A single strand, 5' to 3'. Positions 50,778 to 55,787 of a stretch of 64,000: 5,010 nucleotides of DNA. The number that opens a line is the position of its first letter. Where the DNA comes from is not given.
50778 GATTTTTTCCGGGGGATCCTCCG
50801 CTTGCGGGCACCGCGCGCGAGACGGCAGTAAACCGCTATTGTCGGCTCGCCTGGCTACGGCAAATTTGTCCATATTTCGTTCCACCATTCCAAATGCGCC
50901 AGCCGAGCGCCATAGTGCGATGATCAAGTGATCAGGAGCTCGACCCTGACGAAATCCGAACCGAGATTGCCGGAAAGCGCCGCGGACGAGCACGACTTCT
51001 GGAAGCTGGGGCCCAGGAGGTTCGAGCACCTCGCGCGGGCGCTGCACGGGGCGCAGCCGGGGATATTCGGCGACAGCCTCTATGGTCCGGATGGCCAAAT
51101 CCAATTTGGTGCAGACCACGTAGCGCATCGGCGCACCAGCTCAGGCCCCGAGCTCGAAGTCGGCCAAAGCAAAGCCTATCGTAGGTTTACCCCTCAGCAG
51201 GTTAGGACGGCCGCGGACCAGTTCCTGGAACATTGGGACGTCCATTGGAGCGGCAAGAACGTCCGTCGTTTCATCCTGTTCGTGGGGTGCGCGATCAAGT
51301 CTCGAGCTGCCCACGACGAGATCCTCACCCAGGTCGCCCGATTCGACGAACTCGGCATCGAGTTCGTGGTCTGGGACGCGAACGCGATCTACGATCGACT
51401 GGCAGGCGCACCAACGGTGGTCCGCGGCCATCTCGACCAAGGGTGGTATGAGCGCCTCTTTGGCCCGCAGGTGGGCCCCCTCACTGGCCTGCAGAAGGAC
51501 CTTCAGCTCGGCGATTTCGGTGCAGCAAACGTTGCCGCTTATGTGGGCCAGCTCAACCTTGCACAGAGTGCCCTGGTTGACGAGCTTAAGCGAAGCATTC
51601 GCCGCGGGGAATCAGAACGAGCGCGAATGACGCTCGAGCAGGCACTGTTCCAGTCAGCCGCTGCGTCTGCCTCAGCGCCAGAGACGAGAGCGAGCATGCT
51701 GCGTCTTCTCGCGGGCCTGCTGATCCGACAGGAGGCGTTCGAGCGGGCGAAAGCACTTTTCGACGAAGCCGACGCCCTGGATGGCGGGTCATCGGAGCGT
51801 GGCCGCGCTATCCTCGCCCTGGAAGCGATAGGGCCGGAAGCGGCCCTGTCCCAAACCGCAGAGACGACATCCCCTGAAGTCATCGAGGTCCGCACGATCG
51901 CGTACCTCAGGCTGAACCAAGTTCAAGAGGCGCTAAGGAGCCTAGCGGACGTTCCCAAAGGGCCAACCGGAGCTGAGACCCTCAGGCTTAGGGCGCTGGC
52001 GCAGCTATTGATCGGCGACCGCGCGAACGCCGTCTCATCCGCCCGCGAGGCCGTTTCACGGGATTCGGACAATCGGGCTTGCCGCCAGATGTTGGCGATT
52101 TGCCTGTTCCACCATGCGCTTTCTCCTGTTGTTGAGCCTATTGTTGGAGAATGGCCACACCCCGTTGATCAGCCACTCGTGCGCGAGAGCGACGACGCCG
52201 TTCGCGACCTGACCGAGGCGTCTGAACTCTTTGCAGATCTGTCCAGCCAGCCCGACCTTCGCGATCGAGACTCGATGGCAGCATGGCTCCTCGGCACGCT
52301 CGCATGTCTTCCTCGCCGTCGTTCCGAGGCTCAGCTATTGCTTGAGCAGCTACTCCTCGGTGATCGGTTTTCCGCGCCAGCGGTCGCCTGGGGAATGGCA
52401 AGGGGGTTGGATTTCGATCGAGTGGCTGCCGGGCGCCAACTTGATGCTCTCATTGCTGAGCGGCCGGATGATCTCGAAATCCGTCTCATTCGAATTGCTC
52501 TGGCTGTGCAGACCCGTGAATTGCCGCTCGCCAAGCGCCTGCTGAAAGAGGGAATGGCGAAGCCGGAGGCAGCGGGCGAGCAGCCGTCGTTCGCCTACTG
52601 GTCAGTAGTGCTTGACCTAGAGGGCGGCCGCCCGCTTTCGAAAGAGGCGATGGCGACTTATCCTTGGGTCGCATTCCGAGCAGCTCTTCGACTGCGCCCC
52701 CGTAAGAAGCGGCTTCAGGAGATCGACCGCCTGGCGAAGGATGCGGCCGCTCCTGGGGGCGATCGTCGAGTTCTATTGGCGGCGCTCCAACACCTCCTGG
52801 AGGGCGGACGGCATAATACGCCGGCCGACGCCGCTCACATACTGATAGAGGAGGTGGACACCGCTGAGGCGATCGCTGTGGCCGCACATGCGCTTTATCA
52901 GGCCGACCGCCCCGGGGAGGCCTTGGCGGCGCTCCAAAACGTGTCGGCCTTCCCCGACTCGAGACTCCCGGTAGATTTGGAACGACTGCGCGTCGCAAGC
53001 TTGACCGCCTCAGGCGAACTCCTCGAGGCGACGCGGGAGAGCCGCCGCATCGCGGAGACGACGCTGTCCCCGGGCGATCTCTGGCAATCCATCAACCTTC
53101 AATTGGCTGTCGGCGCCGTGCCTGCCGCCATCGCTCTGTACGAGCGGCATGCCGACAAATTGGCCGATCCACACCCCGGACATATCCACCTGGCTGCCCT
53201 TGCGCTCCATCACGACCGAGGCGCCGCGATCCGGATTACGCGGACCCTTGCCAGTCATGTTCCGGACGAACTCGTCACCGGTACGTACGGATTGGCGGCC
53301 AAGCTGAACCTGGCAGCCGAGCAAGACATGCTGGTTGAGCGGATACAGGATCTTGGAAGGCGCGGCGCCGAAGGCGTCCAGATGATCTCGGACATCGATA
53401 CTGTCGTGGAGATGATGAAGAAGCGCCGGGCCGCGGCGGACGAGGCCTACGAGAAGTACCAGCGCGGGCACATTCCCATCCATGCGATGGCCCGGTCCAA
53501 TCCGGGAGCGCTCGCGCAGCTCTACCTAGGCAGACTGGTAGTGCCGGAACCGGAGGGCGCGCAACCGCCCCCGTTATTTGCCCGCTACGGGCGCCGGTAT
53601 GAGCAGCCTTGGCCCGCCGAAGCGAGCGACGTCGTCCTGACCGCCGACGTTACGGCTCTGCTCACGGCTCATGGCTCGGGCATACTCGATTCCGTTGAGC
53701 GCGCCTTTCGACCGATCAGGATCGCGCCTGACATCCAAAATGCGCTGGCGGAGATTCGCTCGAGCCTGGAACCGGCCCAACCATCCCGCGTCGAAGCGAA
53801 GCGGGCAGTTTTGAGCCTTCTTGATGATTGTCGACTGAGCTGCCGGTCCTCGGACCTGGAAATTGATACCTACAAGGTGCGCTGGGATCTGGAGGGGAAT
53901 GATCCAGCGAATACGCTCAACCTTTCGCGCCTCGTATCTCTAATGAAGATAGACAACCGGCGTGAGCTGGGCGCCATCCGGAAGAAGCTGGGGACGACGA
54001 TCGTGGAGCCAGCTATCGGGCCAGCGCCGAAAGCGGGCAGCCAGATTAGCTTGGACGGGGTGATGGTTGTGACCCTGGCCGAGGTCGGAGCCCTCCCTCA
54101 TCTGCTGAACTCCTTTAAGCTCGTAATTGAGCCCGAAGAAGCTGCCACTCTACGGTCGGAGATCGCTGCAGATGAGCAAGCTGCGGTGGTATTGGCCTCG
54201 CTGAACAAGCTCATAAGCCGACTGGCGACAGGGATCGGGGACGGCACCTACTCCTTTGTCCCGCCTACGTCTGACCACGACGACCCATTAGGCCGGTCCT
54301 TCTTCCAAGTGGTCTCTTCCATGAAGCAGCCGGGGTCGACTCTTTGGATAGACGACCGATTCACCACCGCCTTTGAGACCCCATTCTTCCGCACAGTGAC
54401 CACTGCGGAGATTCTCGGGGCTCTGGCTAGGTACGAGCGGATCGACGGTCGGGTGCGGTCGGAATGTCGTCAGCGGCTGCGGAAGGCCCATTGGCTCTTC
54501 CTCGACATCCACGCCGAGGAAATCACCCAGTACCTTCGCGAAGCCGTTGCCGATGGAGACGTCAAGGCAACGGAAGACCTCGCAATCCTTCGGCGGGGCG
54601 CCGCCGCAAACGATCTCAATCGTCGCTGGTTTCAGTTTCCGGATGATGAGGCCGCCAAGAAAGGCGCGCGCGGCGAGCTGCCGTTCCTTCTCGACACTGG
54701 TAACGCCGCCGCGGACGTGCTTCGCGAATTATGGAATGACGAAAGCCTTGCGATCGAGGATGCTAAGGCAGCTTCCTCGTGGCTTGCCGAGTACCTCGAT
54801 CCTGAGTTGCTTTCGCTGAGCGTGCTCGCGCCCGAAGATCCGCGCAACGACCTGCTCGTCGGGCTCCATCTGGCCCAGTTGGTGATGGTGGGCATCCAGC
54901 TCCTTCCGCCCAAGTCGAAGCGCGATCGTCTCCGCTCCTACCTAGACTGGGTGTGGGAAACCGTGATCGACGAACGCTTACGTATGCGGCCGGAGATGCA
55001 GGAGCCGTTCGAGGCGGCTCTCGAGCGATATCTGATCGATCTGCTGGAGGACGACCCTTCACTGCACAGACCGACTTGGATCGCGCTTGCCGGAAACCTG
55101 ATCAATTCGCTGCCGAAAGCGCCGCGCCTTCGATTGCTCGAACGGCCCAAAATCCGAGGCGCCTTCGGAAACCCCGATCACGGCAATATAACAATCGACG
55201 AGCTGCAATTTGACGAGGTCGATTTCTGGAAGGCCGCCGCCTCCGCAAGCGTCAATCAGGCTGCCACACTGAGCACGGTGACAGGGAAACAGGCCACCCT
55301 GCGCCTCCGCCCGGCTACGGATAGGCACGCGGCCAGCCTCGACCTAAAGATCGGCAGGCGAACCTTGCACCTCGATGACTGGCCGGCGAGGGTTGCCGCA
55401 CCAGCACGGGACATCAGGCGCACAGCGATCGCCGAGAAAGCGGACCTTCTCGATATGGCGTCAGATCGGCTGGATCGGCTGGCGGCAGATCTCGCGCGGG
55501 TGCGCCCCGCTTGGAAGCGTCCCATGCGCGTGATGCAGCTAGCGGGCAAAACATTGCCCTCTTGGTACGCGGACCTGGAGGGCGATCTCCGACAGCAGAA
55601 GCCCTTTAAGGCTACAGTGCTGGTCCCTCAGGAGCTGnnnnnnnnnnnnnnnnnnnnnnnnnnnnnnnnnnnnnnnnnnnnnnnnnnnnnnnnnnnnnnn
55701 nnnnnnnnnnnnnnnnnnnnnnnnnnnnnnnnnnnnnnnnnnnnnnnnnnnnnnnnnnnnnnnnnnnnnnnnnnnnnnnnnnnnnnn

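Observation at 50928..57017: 2029-aa dual-effector giant: DNase-like head, TPR scaffold, apparently tandem PIN-like RNase modules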

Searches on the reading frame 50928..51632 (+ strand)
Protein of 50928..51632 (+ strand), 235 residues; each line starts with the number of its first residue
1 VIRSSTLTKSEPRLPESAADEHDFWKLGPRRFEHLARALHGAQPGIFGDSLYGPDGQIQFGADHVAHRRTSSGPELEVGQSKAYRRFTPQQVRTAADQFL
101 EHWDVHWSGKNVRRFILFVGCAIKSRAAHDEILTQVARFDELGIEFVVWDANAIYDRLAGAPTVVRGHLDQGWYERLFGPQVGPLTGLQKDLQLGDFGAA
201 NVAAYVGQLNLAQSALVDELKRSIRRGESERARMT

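Call 46: predict_structure(alignment_id=A3)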
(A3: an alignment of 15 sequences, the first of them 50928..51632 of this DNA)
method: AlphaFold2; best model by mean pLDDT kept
length: 235 residues; sequences in the alignment: 15
mean_pLDDT: 84.5   pTM: 0.71
mean pLDDT of the five models: 84.5, 82.4, 80.5, 79.0, 77.8
residues with pLDDT >= 90: 128; 70-90: 67; 50-70: 37; < 50: 3
segments of 3 or more residues with pLDDT < 50: none
pLDDT, mean of each block of 10 residues (from residue 1): 52 66 86 96 95 76 95 96 95 98 96 97 95 98 98 92 87 82 64 72 75 74 74 53
secondary structure, 60 per line:
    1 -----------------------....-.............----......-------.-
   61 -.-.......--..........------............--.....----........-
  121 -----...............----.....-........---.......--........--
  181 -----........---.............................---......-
elements in order: H24-27 H29-41 E46-51 E64-70 E73-82 H89-100 H103-107 E112-119 H126-140 E145-149 H151-158 H162-168 H171-178 H186-193 H197-225 H229-234

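Call 53: fold_search(model_id=the predicted structure, library=pdb)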
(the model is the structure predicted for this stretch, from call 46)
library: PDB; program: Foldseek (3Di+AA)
matches with E <= 10: 892; with E <= 0.001: 0
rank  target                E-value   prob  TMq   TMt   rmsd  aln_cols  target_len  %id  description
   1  2fok_A                7.2e-03  0.99  0.37  0.17   8.0       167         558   14  STRUCTURE OF RESTRICTION ENDONUCLEASE FOKI (released 1998-06-17)
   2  6wan_F                7.2e-03  0.99  0.35  0.22  10.3       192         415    9  Structure of Acinetobacter baumannii Cap4 SAVED/CARF-domain containing receptor with the cyclic trinucleotide 3'3'3'-c (released 2020-06-17)
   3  7edb_B                7.2e-03  0.97  0.34  0.25   9.6       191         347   14  EcoT38I restriction endonuclease complexed with DNA (released 2022-03-16)
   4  7e8r                  1.1e-02  0.92  0.30  0.23   7.0       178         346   12  EcoT38I restriction endonuclease (released 2022-03-02)
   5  6wam_A                1.5e-02  0.96  0.34  0.21  10.3       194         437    9  Structure of Acinetobacter baumannii Cap4 SAVED/CARF-domain containing receptor (released 2020-06-17)
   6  6vm6_A                2.0e-02  0.94  0.35  0.21  10.2       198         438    9  Structure of Acinetobacter baumannii Cap4 SAVED/CARF-domain containing receptor with the cyclic trinucleotide 2'3'3'-c (released 2020-06-17)
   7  6vm6_F                2.7e-02  0.92  0.35  0.21  10.2       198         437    9  Structure of Acinetobacter baumannii Cap4 SAVED/CARF-domain containing receptor with the cyclic trinucleotide 2'3'3'-c (released 2020-06-17)
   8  6wan_D                3.1e-02  0.91  0.34  0.21  10.3       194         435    9  Structure of Acinetobacter baumannii Cap4 SAVED/CARF-domain containing receptor with the cyclic trinucleotide 3'3'3'-c (released 2020-06-17)
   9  8dgf_A                3.2e-02  0.97  0.39  0.07   8.1       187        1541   12  Avs4 bound to phage PhiV-1 portal (released 2022-08-03)
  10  4zqu_A                5.2e-02  0.97  0.33  0.55   4.5       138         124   12  CdiA-CT/CdiI toxin and immunity complex from Yersinia pseudotuberculosis (released 2015-10-28)
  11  8q3y_A                6.9e-02  0.87  0.33  0.19  10.2       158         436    9  Crystal structure of apo Can2 from Thermoanaerobacter brockii (released 2023-11-22)
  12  8a4c_A                8.7e-02  0.30  0.22  0.25  13.0       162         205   12  Structure of human Rep15:Rab3B complex. (released 2022-08-10)
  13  8a4c_C                1.0e-01  0.35  0.22  0.25  11.0       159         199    9  Structure of human Rep15:Rab3B complex. (released 2022-08-10)
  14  5w3y_C                1.2e-01  0.38  0.18  0.14  10.7       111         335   16  Crystal structure of PopP2 C321A in complex with IP6 and AcCoA (released 2017-08-09)
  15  8a4a_A                1.3e-01  0.44  0.23  0.26  11.4       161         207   10  Structure of human Rep15 in complex with bovine Rab3C. (released 2022-08-10)
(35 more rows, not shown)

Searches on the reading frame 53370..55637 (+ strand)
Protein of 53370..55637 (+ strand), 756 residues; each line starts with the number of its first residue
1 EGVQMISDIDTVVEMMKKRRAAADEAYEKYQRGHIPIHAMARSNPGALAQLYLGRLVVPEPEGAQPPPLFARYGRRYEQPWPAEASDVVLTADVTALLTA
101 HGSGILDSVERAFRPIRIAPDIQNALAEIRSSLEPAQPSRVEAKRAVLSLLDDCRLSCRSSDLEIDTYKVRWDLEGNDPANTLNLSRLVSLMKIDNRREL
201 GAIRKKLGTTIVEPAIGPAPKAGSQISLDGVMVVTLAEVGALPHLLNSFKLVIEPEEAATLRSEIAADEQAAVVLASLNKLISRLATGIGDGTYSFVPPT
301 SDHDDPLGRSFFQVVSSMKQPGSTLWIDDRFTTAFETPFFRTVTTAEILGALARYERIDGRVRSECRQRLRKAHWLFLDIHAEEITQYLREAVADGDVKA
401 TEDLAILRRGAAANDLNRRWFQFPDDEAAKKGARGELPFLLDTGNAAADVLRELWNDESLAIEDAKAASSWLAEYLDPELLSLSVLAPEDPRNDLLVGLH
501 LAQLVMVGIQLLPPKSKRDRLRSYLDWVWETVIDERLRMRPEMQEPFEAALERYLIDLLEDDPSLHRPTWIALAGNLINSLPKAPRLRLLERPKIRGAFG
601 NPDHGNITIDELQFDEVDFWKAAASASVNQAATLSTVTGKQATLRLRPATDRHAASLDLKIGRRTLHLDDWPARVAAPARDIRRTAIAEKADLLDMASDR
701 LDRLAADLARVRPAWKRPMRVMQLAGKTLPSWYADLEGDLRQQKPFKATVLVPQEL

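Call 54: predict_structure(alignment_id=A2)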
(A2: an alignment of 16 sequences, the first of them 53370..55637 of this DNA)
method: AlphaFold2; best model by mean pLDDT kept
length: 756 residues; sequences in the alignment: 16
mean_pLDDT: 81.8   pTM: 0.67
mean pLDDT of the five models: 81.8, 80.6, 79.0, 78.5, 75.8
residues with pLDDT >= 90: 243; 70-90: 385; 50-70: 111; < 50: 17
segments of 3 or more residues with pLDDT < 50: 1-6, 432-434
pLDDT, mean of each block of 10 residues (from residue 1): 43 71 76 74 85 86 69 56 89 95 95 94 92 82 93 85 68 68 87 85 81 79 89 91 91 90 88 93 95 91 83 83 84 65 89 93 91 82 89 92 90 73 54 51 79 90 94 77 57 80 89 71 91 83 89 85 78 85 82 80 67 83 89 86 91 87 89 91 91 85 91 88 77 71 57 52
secondary structure, 60 per line:
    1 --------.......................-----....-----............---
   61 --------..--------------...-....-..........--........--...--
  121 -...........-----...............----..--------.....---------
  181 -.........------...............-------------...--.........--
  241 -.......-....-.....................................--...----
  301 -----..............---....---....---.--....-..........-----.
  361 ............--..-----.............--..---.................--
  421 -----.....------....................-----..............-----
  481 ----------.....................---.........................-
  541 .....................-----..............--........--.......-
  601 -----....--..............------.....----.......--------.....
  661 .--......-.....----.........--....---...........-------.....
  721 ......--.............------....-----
elements in order (helices of 4 or more, strands of 3 or more residues): H9-31 H37-40 H46-57 E89-92 H94-103 H106-113 E116-118 H122-132 H138-152 E167-171 E182-184 H185-190 H197-211 E225-227 H230-238 H242-248 E250-253 H255-291 E294-296 H306-319 E323-326 H330-333 E340-343 H345-354 H360-372 H382-392 H402-418 H426-430 H437-456 H462-475 H491-511 H515-539 H541-561 H567-580 H583-590 H593-599 E606-609 E612-615 H616-625 E632-636 E641-647 E656-661 E664-669 H671-675 H680-688 H691-694 H698-708 H716-726 H729-741 H748-751

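Call 58: fold_search(model_id=the predicted structure, library=pdb)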
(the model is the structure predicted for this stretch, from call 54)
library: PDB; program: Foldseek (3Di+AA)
matches with E <= 10: 578; with E <= 0.001: 0
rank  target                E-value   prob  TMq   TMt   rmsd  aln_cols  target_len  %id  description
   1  7rdr_A                6.1e-02  0.47  0.15  0.20  20.7       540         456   12  Circular tandem repeat protein with novel repeat topology and enhanced subunit contact surfaces (released 2021-09-01)
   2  8hq3_C                6.9e-02  0.25  0.13  0.10  23.6       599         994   12  KL1 in complex with CRM1-Ran-RanBP1 (released 2023-10-25)
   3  7sqc_N1               8.3e-02  0.21  0.12  0.16  25.1       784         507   11  Ciliary C1 central pair apparatus isolated from Chlamydomonas reinhardtii (released 2022-04-13)
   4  5dh9_C                9.0e-02  0.23  0.12  0.10  23.7       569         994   13  Crystal Structure of PKI NES Flip Mutant Peptide in complex with CRM1-Ran-RanBP1 (released 2015-09-16)
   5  4hnt_B                9.0e-02  0.06  0.07  0.05  33.7       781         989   11  crystal structure of F403A mutant of S. aureus Pyruvate carboxylase (released 2013-01-16)
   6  8tl9_D                1.1e-01  0.16  0.12  0.06  22.6       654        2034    9  Human Type 3 IP3 Receptor - Resting State (+IP3/ATP) (released 2023-11-08)
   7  6x2w_C                1.4e-01  0.20  0.13  0.11  23.5       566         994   13  Crystal Structure of PKINES peptide bound to CRM1(E571K) (released 2020-07-01)
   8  6cit_C                2.0e-01  0.16  0.12  0.10  24.0       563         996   13  Crystal Structure of MVM NS2 NES Peptide in complex with CRM1-Ran-RanBP1 (released 2018-06-27)
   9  8tl9_B                2.0e-01  0.09  0.11  0.06  27.7       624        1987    8  Human Type 3 IP3 Receptor - Resting State (+IP3/ATP) (released 2023-11-08)
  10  9qwp_B                2.2e-01  0.10  0.12  0.09  27.8       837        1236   11  Structure of the human RalGAP2 complex (released 2025-07-16)
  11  6ff4_u                2.2e-01  0.08  0.09  0.08  24.7       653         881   12  human Bact spliceosome core structure (released 2018-08-29)
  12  8cwy_A                2.4e-01  0.44  0.15  0.23  19.2       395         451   15  Accurate computational design of genetically encoded 3D protein crystals (released 2023-11-01)
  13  8qyz_C                2.4e-01  0.14  0.12  0.10  23.5       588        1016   12  Crystal structure of hiNES2 in complex with Xpo1 and RanGTP (released 2024-11-06)
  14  7mvu_A                2.5e-01  0.07  0.10  0.07  27.5       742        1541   14  Single particle cryo-EM structure of the Chaetomium thermophilum Nup192-Nic96 complex (Nup192 residues 1-1756; Nic96 r (released 2022-06-15)
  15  7cnd_C                2.8e-01  0.14  0.12  0.10  24.4       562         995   12  NCI-1 in complex with CRM1-Ran-RanBP1 (released 2021-06-09)
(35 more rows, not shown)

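Call 69: fold_search(model_id=the predicted structure, library=viral)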
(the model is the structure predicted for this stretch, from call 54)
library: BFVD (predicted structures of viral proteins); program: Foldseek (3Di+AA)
matches with E <= 10: 346; with E <= 0.001: 0
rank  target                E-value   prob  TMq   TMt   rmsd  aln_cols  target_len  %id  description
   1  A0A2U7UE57            5.3e-02  0.25  0.10  0.13  26.4       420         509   12  Uncharacterized protein [Pandoravirus macleodensis]
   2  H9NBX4                8.3e-02  0.25  0.17  0.13  35.5       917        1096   10  (no name in the UniProt tables at hand)
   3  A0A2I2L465            1.6e-01  0.25  0.10  0.17  17.8       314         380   14  F-box domain-containing protein [Orpheovirus IHUMI-LCC2]
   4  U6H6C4                1.7e-01  0.08  0.10  0.08  38.9       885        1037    9  GP47 [Caviid herpesvirus 2 str. CIDMTR]
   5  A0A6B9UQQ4            1.7e-01  0.14  0.11  0.15  25.1       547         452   11  (no name in the UniProt tables at hand)
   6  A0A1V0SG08            1.8e-01  0.11  0.08  0.14  22.3       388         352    9  DUF4116 domain-containing protein [Hokovirus HKV1]
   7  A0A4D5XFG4            2.0e-01  0.04  0.06  0.05  62.1       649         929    9  Chromosome segregation ATPase [Pithovirus LCPAC102]
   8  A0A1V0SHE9            2.1e-01  0.12  0.12  0.12  22.3       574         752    9  Uncharacterized protein [Hokovirus HKV1]
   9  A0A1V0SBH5            2.5e-01  0.11  0.13  0.14  28.7       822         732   10  U-box domain protein [Catovirus CTV1]
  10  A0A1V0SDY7            2.8e-01  0.11  0.09  0.13  18.3       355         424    8  Uncharacterized protein [Indivirus ILV1]
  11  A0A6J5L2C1            3.1e-01  0.14  0.09  0.17  13.2       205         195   12  Uncharacterized protein [uncultured Caudovirales phage]
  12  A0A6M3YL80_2          3.2e-01  0.06  0.08  0.06  34.2       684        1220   10  (no name in the UniProt tables at hand)
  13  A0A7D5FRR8            3.4e-01  0.10  0.06  0.12  22.4       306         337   15  (no name in the UniProt tables at hand)
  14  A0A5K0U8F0            3.7e-01  0.04  0.09  0.09  26.9       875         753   10  Uncharacterized protein [Yasminevirus sp. GU-2018]
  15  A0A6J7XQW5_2          3.8e-01  0.06  0.06  0.05  28.9       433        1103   12  Large polyvalent protein associated domain-containing protein [uncultured Caudovirales phage]
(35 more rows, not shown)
